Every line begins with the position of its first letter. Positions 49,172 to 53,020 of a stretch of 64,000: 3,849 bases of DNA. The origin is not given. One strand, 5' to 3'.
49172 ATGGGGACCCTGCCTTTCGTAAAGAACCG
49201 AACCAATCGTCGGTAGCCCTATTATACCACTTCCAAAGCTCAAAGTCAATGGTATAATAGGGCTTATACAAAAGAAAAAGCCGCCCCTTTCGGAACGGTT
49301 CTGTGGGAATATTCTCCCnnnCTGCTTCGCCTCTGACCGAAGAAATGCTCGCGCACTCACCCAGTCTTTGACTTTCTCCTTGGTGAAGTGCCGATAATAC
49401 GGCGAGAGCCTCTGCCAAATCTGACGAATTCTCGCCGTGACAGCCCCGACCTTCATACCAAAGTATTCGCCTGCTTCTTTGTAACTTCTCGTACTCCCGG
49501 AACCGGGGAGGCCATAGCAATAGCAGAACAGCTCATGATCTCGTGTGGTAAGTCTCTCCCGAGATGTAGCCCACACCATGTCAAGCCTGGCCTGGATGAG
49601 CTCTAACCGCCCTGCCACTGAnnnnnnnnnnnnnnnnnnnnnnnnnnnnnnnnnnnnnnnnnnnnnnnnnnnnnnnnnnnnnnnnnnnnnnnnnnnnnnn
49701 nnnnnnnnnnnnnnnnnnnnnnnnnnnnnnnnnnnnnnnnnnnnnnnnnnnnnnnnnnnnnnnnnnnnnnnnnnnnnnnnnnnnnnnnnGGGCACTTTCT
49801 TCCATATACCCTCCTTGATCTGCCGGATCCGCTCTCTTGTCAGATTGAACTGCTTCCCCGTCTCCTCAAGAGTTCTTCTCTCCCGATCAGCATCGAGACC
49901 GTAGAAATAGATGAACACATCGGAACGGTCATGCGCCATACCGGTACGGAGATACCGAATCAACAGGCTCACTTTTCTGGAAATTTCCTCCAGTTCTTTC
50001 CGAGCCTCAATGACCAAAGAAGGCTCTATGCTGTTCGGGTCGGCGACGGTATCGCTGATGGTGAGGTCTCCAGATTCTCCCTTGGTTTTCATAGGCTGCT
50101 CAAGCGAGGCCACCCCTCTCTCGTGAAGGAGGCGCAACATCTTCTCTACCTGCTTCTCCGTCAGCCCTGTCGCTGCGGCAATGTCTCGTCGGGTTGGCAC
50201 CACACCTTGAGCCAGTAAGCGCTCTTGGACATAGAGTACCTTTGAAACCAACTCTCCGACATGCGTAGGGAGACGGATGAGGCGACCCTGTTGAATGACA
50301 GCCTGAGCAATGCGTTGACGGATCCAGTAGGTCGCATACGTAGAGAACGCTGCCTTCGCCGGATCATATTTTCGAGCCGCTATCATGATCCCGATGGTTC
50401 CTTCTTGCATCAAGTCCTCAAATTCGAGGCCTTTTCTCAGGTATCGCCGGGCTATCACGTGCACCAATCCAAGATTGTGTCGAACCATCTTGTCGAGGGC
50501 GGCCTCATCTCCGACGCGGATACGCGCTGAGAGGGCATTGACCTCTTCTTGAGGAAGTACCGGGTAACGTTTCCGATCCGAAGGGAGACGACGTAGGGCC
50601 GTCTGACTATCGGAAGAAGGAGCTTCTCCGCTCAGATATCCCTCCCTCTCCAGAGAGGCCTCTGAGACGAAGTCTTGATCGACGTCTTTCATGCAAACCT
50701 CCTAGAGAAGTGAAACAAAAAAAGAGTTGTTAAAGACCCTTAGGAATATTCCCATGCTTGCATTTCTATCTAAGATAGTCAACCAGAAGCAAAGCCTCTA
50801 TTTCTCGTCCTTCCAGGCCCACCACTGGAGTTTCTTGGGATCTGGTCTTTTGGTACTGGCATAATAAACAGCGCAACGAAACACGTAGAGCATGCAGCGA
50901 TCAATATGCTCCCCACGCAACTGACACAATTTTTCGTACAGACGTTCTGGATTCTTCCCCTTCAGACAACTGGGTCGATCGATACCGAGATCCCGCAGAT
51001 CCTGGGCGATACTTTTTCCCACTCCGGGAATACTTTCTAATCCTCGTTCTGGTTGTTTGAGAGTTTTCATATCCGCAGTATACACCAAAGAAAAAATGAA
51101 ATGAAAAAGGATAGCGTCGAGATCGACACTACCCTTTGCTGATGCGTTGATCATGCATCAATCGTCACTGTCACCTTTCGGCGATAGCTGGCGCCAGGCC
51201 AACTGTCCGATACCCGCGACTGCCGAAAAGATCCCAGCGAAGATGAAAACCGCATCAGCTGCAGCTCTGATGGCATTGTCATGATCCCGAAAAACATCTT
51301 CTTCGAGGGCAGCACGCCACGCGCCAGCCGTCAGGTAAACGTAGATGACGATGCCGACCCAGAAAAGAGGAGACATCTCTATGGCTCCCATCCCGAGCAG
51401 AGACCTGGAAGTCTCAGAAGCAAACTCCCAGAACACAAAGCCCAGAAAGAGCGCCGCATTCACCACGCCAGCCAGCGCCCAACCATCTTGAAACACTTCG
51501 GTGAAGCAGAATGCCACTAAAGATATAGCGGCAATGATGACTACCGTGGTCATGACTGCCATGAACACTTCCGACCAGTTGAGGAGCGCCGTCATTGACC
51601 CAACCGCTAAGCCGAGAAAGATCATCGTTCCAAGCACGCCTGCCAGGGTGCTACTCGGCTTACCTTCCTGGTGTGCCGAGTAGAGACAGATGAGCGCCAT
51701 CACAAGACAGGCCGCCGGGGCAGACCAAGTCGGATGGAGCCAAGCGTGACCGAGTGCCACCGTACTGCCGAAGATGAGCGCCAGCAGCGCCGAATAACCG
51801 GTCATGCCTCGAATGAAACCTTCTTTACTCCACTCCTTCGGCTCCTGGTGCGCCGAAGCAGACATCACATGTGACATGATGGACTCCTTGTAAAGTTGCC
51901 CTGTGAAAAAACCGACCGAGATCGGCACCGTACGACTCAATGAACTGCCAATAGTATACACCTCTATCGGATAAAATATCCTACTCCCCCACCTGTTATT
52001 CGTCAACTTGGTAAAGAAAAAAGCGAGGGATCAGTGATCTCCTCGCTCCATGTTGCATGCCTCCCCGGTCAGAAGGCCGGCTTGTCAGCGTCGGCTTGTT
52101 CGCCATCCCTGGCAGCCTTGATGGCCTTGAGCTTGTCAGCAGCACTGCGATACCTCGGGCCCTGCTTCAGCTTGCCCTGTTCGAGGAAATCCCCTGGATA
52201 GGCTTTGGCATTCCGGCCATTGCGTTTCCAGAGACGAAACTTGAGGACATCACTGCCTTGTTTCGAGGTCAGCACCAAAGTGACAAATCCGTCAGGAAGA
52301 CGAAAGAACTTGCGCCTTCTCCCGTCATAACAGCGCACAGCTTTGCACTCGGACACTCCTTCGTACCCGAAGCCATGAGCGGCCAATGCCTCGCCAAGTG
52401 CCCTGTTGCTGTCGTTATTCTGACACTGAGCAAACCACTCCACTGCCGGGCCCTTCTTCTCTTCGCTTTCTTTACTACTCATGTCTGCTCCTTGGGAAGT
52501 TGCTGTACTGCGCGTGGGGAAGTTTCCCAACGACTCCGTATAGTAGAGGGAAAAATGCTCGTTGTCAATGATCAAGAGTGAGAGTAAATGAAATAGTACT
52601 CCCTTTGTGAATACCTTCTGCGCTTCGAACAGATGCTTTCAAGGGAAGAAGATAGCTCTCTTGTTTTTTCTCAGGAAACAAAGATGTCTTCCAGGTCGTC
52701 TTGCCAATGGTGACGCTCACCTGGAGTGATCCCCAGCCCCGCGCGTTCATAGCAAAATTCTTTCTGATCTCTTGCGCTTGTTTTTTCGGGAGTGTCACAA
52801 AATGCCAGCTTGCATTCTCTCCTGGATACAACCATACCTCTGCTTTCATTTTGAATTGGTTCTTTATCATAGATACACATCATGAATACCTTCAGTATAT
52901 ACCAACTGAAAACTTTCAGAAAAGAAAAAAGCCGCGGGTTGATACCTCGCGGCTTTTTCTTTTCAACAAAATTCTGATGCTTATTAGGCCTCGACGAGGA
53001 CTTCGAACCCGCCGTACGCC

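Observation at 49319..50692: Sigma-70 family factor carrying two tandem region-4 (sigma4, -35-binding HTH) domains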

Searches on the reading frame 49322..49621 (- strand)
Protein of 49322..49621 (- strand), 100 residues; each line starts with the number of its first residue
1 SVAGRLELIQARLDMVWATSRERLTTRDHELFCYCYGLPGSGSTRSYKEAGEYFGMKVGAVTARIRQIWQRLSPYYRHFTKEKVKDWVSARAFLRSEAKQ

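Call 26: search_protein_families(library=pfam, alignment_id=A2, max_evalue=1)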
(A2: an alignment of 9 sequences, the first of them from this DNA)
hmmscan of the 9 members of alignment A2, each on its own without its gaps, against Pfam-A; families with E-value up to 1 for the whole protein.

A. member 1, seq(100 aa): 2 families
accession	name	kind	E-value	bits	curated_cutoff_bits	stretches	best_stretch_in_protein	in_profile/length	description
PF04545.22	Sigma70_r4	-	0.0018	18.2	24.1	1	23-72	4-48/50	Sigma-70, region 4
PF08281.18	Sigma70_r4_2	-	0.024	14.7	25.7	1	46-68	28-50/54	Sigma-70, region 4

B. families by the number of members that match (of 9 scanned): 9 families
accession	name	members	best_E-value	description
PF04545.22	Sigma70_r4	3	0.0018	Sigma-70, region 4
PF08281.18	Sigma70_r4_2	2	0.021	Sigma-70, region 4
PF09607.16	BrkDBD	1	0.0038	Brinker DNA-binding domain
PF13412.12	HTH_24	1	0.028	Winged helix-turn-helix DNA-binding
PF22410.1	DnaG_helical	1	0.031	DNA primase DnaG, helical domain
PF13542.12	HTH_Tnp_ISL3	1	0.061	Helix-turn-helix domain of transposase family ISL3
PF04967.18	HTH_10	1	0.087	HTH DNA binding domain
PF12116.14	SpoIIID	1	0.11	Stage III sporulation protein D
PF13384.12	HTH_23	1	0.11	Homeodomain-like domain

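Call 27: search_solved_structures(query=A2, max_evalue=1, show_alignments=2)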
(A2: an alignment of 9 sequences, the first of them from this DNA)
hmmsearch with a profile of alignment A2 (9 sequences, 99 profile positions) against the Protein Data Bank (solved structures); distinct sequences matched with E-value up to 1: 10.
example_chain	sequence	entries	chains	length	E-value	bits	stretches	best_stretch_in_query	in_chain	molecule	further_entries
8vd6_A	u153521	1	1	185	0.00011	25.4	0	43-67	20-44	CAP REPEAT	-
7pp4_f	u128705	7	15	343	0.036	17.3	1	22-67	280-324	RNA polymerase sigma factor SigB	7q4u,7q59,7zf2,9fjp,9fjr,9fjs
7ckq_F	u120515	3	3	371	0.2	14.9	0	22-64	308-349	RNA polymerase sigma factor SigA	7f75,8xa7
4g8x_A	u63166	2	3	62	0.24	14.7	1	22-64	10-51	RNA polymerase sigma factor rpoD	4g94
4g6d_A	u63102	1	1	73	0.24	14.7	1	22-67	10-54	RNA polymerase sigma factor rpoD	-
5clv_E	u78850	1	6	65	0.45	13.8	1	47-71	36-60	TrfB transcriptional repressor protein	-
2v0o_A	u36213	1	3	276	0.75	13.1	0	16-56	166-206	FCH DOMAIN ONLY PROTEIN 2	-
5cm3_A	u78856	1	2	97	0.89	12.9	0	47-72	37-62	TrfB transcriptional repressor protein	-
5ckt_A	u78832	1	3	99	0.93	12.8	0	47-72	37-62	TrfB transcriptional repressor protein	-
5clv_A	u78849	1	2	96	0.97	12.7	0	47-72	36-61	TrfB transcriptional repressor protein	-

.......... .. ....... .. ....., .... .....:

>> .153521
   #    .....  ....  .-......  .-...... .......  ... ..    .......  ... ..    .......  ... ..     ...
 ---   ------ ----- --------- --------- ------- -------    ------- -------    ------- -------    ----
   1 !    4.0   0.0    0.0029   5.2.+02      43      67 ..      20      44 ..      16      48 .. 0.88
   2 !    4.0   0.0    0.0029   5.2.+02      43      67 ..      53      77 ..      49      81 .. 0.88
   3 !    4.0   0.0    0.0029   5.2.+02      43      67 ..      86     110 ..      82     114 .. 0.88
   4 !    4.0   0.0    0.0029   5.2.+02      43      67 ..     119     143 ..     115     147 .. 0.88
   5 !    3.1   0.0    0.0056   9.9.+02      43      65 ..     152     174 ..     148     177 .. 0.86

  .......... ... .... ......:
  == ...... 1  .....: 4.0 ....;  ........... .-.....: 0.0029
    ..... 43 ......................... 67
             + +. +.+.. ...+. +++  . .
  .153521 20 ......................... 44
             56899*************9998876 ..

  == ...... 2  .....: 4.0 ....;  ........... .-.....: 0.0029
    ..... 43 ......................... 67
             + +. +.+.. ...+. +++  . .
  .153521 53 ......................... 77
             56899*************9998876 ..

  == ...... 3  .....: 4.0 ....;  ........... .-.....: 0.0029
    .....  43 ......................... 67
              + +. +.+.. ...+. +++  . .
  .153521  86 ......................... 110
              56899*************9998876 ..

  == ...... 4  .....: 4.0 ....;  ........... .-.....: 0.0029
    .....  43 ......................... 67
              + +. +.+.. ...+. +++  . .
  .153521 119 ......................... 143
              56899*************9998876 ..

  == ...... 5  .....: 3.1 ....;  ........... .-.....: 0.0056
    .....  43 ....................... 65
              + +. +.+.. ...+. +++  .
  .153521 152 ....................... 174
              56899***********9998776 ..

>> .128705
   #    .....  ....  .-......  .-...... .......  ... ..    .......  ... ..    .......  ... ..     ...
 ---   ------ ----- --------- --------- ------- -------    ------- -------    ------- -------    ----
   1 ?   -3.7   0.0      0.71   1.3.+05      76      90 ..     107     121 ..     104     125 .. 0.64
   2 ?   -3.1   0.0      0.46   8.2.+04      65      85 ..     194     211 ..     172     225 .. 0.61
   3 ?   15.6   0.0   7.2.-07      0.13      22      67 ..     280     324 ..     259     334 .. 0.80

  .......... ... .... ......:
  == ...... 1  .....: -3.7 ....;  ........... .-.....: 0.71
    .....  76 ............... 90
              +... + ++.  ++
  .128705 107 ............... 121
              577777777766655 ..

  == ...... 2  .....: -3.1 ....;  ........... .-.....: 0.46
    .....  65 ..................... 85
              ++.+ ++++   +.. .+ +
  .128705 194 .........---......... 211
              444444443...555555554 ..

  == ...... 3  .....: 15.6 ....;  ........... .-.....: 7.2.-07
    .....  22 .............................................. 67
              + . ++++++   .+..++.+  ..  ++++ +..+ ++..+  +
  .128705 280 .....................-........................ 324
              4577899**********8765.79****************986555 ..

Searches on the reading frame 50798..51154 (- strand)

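Call 16: search_protein_families(library=pfam, proteins=[window:50798-51154:-], max_evalue=0.01)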
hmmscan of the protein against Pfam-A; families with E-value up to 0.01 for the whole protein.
window:50798-51154:- (118 aa): 1 family
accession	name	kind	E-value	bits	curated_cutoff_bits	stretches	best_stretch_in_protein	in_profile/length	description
PF11731.14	Cdd1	-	2.5e-29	101.8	25.5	1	38-118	7-84/86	Pathogenicity locus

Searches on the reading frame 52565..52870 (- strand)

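Call 16: search_protein_families(library=pfam, proteins=[window:52565-52870:-], max_evalue=0.01)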
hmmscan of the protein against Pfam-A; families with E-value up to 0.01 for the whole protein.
window:52565-52870:- (101 aa): 1 family
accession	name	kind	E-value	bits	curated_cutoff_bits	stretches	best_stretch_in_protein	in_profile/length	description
PF08922.17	DUF1905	-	3.9e-25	88.2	24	1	9-97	2-81/81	Domain of unknown function (DUF1905)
